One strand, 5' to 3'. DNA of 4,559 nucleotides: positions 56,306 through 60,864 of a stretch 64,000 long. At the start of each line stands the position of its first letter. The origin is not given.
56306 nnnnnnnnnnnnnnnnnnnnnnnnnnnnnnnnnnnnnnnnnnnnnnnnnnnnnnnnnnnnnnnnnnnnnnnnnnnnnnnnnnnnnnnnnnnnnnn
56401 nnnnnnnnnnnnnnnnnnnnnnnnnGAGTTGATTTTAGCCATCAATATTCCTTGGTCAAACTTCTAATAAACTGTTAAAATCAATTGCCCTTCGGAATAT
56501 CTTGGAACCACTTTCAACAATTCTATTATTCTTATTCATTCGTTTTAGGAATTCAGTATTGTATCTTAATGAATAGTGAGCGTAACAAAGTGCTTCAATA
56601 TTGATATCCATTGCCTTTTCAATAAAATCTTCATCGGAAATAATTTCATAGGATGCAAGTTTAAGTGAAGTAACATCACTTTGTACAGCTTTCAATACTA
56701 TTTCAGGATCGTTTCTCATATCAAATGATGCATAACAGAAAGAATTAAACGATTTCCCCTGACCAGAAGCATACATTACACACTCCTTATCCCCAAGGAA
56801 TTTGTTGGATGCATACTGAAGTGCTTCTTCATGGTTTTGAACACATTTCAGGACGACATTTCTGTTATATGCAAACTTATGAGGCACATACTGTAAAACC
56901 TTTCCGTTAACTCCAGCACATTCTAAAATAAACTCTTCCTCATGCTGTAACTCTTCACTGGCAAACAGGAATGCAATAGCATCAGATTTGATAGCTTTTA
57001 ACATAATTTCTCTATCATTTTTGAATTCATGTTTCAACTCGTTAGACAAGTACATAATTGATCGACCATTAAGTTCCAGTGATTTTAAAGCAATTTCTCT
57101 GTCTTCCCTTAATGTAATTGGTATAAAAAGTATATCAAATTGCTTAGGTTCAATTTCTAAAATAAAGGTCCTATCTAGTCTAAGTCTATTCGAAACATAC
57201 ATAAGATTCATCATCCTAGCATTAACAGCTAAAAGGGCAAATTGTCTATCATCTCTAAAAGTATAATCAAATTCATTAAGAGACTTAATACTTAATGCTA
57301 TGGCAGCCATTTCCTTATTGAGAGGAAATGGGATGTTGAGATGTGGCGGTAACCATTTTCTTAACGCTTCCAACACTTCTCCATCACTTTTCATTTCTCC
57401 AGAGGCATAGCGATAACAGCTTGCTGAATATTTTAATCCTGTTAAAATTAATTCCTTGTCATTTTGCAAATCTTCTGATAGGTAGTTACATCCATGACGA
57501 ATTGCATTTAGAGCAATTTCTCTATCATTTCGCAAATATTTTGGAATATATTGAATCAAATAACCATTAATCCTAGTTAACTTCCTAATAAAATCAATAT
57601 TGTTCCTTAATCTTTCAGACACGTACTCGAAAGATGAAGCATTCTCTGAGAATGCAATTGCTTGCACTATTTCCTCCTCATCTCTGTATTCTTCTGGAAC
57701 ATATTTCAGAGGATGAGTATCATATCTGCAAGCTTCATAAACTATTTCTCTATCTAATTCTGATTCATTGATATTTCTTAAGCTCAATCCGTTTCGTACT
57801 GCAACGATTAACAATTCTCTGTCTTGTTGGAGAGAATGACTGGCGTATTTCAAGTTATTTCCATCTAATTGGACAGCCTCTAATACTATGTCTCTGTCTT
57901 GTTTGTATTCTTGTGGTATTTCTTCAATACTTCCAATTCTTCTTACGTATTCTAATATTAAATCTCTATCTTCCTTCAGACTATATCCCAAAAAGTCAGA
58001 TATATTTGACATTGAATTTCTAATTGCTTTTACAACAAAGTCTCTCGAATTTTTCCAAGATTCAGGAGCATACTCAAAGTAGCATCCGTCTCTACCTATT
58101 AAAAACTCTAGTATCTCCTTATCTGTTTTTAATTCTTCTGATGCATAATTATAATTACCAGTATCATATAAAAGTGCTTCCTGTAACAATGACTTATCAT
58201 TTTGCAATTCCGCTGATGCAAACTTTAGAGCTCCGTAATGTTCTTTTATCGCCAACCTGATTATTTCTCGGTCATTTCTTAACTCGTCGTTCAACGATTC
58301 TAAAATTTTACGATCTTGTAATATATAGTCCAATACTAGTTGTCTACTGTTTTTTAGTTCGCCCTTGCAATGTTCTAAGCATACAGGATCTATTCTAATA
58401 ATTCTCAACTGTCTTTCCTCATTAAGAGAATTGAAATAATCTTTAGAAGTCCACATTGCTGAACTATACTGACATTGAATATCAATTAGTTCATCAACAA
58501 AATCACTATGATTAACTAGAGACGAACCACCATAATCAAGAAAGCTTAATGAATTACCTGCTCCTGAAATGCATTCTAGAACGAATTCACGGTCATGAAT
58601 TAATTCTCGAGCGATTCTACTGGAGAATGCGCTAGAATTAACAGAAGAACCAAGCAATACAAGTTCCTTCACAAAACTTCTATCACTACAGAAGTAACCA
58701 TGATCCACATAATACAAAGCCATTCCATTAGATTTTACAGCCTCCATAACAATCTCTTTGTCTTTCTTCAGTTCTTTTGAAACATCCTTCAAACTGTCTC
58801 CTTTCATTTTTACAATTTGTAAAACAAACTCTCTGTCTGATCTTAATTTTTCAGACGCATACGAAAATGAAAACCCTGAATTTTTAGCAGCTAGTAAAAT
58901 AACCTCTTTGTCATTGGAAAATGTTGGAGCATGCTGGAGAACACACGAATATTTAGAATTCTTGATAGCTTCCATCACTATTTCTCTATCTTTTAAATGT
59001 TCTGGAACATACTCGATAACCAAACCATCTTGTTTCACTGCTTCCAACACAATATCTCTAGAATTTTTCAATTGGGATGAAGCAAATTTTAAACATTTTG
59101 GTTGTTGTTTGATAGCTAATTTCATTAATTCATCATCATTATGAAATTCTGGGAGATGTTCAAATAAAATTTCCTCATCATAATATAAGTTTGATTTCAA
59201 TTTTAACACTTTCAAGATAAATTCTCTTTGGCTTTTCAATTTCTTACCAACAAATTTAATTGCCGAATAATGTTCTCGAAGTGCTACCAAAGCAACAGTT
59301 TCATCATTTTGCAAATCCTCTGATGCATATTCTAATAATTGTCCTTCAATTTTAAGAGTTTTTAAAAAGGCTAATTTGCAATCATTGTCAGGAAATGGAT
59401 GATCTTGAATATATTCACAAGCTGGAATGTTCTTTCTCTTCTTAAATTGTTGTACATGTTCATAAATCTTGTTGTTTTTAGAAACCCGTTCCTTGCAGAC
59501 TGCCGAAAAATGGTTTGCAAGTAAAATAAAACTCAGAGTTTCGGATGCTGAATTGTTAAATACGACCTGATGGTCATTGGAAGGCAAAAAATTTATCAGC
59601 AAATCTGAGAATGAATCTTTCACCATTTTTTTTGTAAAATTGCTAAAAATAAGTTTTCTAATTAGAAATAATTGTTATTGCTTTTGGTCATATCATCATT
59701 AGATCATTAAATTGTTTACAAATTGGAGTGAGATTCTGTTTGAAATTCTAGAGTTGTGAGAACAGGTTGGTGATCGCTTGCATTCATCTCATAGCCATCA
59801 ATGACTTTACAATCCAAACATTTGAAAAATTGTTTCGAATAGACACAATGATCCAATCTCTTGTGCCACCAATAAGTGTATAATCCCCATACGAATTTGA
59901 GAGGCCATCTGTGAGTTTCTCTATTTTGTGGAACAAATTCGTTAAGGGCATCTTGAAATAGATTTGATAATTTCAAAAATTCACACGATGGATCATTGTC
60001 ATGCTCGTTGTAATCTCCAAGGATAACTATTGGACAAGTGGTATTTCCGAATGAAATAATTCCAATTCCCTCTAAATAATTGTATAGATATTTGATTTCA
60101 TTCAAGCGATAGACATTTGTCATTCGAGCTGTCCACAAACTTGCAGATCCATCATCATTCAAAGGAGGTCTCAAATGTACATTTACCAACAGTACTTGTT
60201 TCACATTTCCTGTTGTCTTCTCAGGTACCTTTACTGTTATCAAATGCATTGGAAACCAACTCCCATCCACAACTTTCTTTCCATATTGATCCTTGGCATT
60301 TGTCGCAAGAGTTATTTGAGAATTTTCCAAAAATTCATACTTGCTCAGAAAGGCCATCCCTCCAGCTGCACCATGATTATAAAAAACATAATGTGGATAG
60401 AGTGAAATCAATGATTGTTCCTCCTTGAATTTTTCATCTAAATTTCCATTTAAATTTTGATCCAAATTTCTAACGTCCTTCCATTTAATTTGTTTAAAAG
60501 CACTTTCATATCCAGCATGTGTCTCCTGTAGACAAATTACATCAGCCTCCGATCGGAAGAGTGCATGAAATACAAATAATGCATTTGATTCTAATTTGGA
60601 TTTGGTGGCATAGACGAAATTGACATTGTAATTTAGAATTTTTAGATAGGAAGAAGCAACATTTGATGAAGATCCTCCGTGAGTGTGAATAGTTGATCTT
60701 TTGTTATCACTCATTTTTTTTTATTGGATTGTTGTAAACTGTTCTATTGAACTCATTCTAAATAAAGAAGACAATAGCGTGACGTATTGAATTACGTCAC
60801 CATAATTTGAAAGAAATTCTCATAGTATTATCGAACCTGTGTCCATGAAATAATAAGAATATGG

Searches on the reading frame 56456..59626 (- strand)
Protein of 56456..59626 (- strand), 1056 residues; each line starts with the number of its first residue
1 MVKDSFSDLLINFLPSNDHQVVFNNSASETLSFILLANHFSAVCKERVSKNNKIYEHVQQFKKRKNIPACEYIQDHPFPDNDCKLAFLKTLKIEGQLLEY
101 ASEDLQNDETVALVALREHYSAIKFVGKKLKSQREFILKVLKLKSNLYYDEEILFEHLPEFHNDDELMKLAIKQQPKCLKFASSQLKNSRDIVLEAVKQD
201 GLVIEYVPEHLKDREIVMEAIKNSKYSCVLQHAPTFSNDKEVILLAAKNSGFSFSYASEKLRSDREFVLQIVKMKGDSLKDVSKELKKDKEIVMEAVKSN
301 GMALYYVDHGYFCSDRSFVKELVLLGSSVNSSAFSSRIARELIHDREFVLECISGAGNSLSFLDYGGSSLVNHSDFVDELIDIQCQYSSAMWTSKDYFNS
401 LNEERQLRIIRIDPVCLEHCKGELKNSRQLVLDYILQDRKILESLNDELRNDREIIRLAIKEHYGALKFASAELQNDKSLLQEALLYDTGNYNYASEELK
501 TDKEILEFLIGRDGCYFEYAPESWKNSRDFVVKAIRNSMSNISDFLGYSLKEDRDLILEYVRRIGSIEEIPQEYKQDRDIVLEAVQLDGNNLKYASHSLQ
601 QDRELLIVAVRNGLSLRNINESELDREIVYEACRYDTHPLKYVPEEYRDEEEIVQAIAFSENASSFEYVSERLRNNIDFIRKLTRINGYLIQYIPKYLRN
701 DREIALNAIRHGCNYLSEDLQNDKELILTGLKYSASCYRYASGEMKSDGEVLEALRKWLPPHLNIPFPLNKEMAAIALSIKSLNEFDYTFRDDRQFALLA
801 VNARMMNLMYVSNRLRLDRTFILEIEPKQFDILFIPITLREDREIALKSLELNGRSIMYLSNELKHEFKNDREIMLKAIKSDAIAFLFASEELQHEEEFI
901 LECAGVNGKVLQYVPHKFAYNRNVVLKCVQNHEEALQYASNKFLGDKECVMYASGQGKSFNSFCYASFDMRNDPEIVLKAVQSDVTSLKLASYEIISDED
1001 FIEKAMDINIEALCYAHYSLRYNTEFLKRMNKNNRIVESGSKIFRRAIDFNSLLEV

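Call 18: search_protein_families(library=pfam, proteins=[window:56456-59626:-], max_evalue=0.0001)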
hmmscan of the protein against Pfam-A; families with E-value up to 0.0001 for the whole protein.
window:56456-59626:- (1056 aa): 1 family
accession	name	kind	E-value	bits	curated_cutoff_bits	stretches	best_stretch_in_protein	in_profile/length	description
PF13475.11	DUF4116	-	2.7e-185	600.3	24.9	20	264-308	1-45/49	Domain of unknown function (DUF4116)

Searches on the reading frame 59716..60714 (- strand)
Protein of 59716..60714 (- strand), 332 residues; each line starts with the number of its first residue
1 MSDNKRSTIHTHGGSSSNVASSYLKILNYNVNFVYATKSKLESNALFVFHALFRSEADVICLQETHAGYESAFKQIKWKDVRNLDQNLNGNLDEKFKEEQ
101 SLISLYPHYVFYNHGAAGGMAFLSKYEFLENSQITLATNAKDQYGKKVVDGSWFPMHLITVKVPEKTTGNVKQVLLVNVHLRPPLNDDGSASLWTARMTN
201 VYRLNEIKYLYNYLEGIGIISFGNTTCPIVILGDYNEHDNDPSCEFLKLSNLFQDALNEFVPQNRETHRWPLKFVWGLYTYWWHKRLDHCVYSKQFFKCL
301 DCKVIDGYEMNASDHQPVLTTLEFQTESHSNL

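Call 17: search_protein_families(library=pfam, proteins=[window:59716-60714:-], max_evalue=0.0001)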
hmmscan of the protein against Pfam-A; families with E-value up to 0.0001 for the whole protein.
window:59716-60714:- (332 aa): 1 family
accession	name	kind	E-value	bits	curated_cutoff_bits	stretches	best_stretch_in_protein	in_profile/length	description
PF03372.29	Exo_endo_phos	-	7.4e-14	52.5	24.5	1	28-315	2-225/225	Endonuclease/Exonuclease/phosphatase family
